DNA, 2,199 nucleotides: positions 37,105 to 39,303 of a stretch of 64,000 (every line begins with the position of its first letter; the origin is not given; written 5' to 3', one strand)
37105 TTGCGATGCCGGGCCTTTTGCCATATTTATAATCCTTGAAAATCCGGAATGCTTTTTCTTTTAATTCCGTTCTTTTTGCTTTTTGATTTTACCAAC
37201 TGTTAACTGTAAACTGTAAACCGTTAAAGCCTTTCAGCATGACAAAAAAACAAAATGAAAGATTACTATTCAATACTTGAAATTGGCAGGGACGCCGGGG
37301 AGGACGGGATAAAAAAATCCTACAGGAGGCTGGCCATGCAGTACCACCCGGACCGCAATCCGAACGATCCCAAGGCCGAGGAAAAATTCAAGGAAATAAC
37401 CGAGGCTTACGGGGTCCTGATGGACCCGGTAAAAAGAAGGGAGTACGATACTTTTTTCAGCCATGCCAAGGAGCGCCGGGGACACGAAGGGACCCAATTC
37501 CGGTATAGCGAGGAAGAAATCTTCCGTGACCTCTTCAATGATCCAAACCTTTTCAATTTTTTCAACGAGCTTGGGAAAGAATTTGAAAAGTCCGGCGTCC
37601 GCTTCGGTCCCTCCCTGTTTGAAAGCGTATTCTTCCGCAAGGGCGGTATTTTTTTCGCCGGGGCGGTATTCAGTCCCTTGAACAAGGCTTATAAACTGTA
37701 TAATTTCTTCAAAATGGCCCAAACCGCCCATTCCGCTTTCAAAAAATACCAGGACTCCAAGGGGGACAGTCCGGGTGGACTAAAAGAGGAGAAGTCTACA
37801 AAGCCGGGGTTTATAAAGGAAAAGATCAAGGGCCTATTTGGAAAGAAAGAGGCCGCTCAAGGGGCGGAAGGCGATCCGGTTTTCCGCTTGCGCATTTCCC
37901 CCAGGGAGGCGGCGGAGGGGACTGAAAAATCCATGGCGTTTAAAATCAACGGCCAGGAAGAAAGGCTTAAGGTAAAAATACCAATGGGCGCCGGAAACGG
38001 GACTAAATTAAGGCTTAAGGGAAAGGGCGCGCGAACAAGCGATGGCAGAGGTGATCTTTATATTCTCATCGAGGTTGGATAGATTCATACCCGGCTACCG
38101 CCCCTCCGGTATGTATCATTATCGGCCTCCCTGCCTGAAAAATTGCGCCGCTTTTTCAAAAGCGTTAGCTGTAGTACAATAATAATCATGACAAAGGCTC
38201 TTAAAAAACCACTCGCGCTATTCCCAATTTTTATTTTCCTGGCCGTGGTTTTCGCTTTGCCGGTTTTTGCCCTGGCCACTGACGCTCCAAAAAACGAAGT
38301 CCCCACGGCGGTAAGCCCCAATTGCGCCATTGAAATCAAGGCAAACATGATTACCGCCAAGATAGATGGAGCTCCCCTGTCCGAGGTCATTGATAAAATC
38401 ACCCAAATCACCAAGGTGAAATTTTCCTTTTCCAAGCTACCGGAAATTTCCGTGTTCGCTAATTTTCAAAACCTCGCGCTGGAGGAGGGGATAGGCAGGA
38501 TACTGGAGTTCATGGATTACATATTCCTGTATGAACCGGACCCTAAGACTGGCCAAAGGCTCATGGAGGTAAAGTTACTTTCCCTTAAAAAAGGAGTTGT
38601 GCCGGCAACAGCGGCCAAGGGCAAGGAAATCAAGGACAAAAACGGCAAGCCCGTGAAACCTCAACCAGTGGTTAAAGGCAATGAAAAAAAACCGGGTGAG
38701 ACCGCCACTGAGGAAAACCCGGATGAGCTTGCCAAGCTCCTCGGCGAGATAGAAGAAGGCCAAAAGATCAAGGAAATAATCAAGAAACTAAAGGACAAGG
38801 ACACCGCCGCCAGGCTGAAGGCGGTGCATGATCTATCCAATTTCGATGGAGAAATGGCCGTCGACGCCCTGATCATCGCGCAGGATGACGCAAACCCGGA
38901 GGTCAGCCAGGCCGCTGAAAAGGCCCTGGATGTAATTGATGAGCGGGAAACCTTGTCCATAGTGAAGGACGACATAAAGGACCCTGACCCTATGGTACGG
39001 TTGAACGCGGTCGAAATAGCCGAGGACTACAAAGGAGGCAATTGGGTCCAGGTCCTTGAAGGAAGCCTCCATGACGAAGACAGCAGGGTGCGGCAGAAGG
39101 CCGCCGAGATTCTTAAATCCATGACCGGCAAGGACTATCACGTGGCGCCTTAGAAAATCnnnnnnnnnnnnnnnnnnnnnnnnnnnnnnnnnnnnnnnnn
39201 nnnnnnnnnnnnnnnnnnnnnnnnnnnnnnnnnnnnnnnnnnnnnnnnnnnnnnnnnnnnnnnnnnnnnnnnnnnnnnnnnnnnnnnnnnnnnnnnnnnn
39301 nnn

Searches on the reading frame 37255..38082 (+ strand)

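Call 61: search_protein_families(library=pfam, proteins=[window:37255-38082:+], max_evalue=0.001)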
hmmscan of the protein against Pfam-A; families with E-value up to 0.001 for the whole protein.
window:37255-38082:+ (275 aa): 2 families
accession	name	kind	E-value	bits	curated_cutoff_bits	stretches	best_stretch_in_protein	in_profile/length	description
PF00226.36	DnaJ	-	6.1e-28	97.2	27.8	1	3-65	1-63/63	DnaJ domain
PF01556.23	DnaJ_C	-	1.4e-10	41.8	26.6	1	211-274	4-72/152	DnaJ C terminal domain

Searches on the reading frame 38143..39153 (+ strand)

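Call 61: search_protein_families(library=pfam, proteins=[window:38143-39153:+], max_evalue=0.001)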
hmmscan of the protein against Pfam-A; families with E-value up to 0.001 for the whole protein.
window:38143-39153:+ (336 aa): 2 families
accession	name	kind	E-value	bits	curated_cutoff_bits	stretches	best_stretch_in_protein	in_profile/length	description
PF13646.12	HEAT_2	-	3.7e-15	56.4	27.7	2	195-262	19-87/88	HEAT repeats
PF02985.28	HEAT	-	3e-08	33.6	23.5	0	304-327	4-27/31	HEAT repeat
